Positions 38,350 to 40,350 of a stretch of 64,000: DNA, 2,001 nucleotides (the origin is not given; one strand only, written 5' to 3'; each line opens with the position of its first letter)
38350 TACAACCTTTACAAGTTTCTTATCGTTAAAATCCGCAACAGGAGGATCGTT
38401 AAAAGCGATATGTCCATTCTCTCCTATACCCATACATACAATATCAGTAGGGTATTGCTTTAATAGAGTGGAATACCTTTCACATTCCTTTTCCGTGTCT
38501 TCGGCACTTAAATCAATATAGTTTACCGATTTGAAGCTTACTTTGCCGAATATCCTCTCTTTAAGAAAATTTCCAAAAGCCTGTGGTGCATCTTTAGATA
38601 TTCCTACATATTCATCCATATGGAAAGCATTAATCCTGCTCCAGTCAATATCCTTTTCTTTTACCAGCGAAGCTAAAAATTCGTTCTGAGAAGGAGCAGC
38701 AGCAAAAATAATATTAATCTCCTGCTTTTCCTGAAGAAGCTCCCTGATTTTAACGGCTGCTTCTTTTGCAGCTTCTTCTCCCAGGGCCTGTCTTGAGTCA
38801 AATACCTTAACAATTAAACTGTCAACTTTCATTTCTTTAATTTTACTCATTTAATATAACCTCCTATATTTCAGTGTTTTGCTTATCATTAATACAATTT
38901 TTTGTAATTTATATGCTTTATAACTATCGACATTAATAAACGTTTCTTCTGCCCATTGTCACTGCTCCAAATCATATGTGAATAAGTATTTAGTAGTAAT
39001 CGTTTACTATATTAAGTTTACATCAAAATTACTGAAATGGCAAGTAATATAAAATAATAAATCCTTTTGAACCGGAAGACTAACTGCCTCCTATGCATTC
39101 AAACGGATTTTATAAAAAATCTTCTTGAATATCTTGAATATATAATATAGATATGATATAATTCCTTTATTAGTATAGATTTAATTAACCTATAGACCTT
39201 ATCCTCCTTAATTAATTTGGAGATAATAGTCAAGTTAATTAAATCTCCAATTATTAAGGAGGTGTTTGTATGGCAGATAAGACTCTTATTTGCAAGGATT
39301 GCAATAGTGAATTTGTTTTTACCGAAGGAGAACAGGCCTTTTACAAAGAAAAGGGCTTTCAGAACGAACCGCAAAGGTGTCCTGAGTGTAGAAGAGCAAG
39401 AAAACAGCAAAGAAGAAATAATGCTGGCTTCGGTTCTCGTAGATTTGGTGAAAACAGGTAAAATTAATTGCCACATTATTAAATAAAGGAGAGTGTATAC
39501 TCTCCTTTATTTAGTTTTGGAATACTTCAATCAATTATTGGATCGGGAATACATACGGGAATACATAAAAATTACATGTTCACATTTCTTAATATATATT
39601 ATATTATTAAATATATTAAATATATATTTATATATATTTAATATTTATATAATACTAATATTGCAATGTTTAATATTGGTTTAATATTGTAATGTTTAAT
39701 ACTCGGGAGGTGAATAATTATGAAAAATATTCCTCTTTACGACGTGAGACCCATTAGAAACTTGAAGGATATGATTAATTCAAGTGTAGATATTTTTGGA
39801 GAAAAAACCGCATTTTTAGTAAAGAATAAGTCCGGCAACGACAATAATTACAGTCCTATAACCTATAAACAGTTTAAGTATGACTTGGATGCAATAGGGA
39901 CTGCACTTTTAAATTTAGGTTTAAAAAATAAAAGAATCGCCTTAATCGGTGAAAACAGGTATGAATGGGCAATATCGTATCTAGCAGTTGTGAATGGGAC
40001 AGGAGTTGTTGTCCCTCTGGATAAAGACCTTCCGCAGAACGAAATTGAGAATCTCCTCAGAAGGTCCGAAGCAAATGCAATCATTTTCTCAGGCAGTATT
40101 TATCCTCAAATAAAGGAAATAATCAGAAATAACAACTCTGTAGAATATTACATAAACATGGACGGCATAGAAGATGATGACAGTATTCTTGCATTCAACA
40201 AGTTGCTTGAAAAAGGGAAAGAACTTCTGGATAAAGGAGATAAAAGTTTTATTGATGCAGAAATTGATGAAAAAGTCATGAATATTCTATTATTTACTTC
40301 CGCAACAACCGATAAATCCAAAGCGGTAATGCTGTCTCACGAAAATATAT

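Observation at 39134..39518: Self-contained small zinc-ribbon gene whose Shine-Dalgarno is fully paired to an upstream anti-SD in a 20-bp hairpin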

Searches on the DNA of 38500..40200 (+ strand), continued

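Call 41: search_with_rna_model(model_id=R1, sources=[window, L076, L013, L069, L039, L014, L011, L003, L009, L070, L053, L023, L004, L010, L031, L016, L072, L018, L027, L005, L029, L012, L043, L059, L066, L055, L033, L057, L054, L056, L038, L002, L045, L037, L007, L015, L019, L020, L074, L048, L021, L090, L114, L106, L111, L142, L135, L124, L083, L104, L107, L110, L118, L145, L091, L132, L087, L085, L099, L119], max_evalue=0.00016, make_alignment=true)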
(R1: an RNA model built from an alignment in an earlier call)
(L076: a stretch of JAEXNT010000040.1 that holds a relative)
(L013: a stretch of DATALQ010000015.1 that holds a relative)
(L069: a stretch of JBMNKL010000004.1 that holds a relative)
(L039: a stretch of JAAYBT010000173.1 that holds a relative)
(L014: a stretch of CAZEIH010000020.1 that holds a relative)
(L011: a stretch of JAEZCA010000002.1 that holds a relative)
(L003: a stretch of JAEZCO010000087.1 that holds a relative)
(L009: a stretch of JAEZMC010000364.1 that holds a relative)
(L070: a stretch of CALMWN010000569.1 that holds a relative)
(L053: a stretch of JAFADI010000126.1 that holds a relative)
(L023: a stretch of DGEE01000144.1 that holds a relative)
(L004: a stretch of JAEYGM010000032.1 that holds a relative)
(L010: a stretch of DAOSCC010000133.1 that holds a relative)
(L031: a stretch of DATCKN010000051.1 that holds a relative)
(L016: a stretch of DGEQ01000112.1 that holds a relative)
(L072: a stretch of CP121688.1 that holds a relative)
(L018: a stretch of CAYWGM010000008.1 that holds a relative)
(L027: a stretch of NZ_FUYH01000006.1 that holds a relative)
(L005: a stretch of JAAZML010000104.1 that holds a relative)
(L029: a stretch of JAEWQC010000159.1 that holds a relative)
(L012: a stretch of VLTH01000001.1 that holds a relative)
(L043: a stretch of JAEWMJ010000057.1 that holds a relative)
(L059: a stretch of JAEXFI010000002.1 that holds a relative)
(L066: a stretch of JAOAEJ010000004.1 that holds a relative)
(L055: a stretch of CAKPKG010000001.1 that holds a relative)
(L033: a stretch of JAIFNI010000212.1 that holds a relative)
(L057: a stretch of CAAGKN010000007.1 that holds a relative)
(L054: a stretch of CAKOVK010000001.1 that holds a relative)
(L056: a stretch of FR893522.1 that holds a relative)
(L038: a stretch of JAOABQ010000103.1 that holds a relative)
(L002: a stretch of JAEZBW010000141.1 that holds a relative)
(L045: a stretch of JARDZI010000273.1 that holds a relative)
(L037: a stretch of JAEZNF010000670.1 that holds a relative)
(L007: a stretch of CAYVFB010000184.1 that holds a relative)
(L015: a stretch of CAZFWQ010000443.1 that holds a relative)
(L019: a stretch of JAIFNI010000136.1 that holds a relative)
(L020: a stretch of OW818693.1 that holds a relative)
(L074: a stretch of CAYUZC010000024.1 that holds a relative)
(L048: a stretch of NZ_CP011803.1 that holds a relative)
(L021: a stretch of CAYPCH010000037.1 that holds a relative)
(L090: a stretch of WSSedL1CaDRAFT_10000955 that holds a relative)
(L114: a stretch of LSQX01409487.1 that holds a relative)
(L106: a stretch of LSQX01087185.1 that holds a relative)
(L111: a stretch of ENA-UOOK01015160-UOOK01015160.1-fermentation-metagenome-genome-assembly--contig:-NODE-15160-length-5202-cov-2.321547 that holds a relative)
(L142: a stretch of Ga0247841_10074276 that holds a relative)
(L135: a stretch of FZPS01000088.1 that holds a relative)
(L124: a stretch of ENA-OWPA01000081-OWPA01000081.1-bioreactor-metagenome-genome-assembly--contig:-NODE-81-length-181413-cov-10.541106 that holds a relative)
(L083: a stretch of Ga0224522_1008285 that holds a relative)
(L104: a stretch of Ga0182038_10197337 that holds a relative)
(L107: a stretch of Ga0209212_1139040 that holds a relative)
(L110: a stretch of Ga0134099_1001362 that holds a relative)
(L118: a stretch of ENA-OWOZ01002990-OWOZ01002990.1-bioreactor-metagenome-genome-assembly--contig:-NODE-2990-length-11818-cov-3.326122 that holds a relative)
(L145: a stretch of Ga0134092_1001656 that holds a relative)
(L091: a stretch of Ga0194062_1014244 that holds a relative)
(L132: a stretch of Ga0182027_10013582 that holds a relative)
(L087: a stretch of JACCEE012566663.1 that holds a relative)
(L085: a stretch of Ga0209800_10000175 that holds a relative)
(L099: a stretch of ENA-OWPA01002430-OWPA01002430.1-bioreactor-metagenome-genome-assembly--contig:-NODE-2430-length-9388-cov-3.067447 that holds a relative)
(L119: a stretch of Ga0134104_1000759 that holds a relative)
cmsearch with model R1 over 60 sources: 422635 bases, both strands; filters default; matches with E-value up to 0.00016: 60.
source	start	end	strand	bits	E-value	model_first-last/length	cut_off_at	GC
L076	2895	3003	+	97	4e-16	1-101/101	no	0.33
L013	2895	3003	+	96.3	5.6e-16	1-101/101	no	0.33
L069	2895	3003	+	96.2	5.7e-16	1-101/101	no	0.36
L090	11892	12001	+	93.7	1.8e-15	1-101/101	no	0.36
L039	2895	3003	+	92.4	3.2e-15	1-101/101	no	0.36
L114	8463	8571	-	92.4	3.2e-15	1-101/101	no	0.36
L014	2897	3003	+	91.8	4.4e-15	1-101/101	no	0.35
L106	1903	2009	+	91.8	4.4e-15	1-101/101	no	0.35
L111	343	453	+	90.7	7e-15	1-101/101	no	0.3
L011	2895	3003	+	90.2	8.9e-15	1-101/101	no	0.34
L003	2903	3003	+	88.5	1.9e-14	1-101/101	no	0.36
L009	2183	2292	+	88.1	2.3e-14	1-101/101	no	0.36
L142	90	191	+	87.7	2.8e-14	1-101/101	no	0.29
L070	2905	3003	+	86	6e-14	1-101/101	no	0.25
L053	2901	3003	+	80.2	8.4e-13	1-101/101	no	0.29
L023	2900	3003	+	80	9.2e-13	1-101/101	no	0.34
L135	2573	2676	-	80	9.2e-13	1-101/101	no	0.34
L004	2902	3003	+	79.4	1.2e-12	1-101/101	no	0.33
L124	119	224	+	78.6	1.7e-12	1-101/101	no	0.33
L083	25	123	+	77.8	2.5e-12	1-101/101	no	0.29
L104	287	387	+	76.9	3.7e-12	1-101/101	no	0.3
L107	729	829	-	74.6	1.1e-11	1-101/101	no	0.38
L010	144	248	+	73.9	1.5e-11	1-101/101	no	0.38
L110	2169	2272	-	73.2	2e-11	1-101/101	no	0.35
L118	10880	10986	+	71.8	3.9e-11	1-101/101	no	0.36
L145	5302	5408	-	71.8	3.9e-11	1-101/101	no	0.36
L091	1940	2038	-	70.7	6.4e-11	1-101/101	no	0.34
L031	2901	3003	+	65.8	6e-10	1-101/101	no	0.28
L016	1758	1861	+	64.1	1.3e-09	1-101/101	no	0.41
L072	2904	3003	+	62.5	2.7e-09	1-101/101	no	0.27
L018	2902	3003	+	62.1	3.2e-09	1-101/101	no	0.3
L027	2904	3003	+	62.1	3.3e-09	1-101/101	no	0.4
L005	2905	3003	+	61.4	4.5e-09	1-101/101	no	0.32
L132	5335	5434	-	60.8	5.9e-09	1-101/101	no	0.37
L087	947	1045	+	60.7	6e-09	1-101/101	no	0.31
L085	5711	5809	+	60.3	7.2e-09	1-101/101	no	0.32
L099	9124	9229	-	58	2.1e-08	1-101/101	no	0.3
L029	2907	3003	+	56.1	4.9e-08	1-101/101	no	0.31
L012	2907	3003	+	56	5.2e-08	1-101/101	no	0.3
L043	2899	3003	+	53.3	1.8e-07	1-101/101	no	0.3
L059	2909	3003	+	52.2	3e-07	1-101/101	no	0.29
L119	3625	3731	+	51.7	3.6e-07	1-101/101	no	0.33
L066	2906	3003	+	51.4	4.2e-07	1-101/101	no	0.31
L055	2902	3003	+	47.6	2.3e-06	1-101/101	no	0.25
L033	2908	3003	+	47.6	2.4e-06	1-101/101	no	0.41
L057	2902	3003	+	47.4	2.6e-06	1-101/101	no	0.25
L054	2902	3003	+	47.3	2.7e-06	1-101/101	no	0.25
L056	2902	3003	+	46.7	3.5e-06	1-101/101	no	0.25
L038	2906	3003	+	46.6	3.7e-06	1-101/101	no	0.32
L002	1966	2058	+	44.4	1e-05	1-101/101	no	0.3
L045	1999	2099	+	44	1.2e-05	1-101/101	no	0.36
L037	2909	3003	+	44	1.2e-05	1-101/101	no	0.28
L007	114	209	+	43.4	1.6e-05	1-101/101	no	0.28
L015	307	406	+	41.7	3.4e-05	1-101/101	no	0.41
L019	13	112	+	41.5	3.8e-05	1-101/101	no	0.39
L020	2904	3003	+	41.5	3.8e-05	1-101/101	no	0.39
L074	2895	3003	+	40.4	6.2e-05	1-101/101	no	0.33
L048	2907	3003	+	39.4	0.0001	1-101/101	no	0.28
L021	2908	3003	+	39.2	0.00011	1-101/101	no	0.31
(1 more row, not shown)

Alignment A5: 60 matches aligned to the model, 139 columns, each read 5' to 3' on its own strand. Consensus structure (alignment columns), stored with it:
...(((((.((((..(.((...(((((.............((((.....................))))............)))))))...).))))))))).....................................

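Call 60: search_rna_families(sources=[L083, L087, L104, L107, L142, L007, L034], threshold=evalue, max_evalue=1)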
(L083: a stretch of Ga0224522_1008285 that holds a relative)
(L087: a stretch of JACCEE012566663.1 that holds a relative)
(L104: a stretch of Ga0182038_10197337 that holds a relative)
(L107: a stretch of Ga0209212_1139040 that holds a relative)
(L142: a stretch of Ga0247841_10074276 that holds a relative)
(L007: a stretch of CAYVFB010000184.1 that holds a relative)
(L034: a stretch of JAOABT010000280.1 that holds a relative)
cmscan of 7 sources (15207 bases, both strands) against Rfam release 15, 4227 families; matches with E-value up to 1: 1.
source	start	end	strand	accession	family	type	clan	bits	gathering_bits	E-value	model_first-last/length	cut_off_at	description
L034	1436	1653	+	RF00084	CsrC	Gene; sRNA;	CL00106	18.7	61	0.045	1-255/255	no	CsrC RNA family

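Call 65: search_with_rna_model(model_id=R1, source=L149, max_evalue=1, show_alignments=1)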
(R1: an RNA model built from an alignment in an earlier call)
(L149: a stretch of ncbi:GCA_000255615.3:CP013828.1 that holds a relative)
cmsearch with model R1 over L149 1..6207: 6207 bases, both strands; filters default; matches with E-value up to 1: 2.
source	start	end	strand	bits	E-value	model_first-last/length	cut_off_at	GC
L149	2899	3003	+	53.3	2.5e-09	1-101/101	no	0.32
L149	2881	2979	-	16.5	0.05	1-101/101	no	0.28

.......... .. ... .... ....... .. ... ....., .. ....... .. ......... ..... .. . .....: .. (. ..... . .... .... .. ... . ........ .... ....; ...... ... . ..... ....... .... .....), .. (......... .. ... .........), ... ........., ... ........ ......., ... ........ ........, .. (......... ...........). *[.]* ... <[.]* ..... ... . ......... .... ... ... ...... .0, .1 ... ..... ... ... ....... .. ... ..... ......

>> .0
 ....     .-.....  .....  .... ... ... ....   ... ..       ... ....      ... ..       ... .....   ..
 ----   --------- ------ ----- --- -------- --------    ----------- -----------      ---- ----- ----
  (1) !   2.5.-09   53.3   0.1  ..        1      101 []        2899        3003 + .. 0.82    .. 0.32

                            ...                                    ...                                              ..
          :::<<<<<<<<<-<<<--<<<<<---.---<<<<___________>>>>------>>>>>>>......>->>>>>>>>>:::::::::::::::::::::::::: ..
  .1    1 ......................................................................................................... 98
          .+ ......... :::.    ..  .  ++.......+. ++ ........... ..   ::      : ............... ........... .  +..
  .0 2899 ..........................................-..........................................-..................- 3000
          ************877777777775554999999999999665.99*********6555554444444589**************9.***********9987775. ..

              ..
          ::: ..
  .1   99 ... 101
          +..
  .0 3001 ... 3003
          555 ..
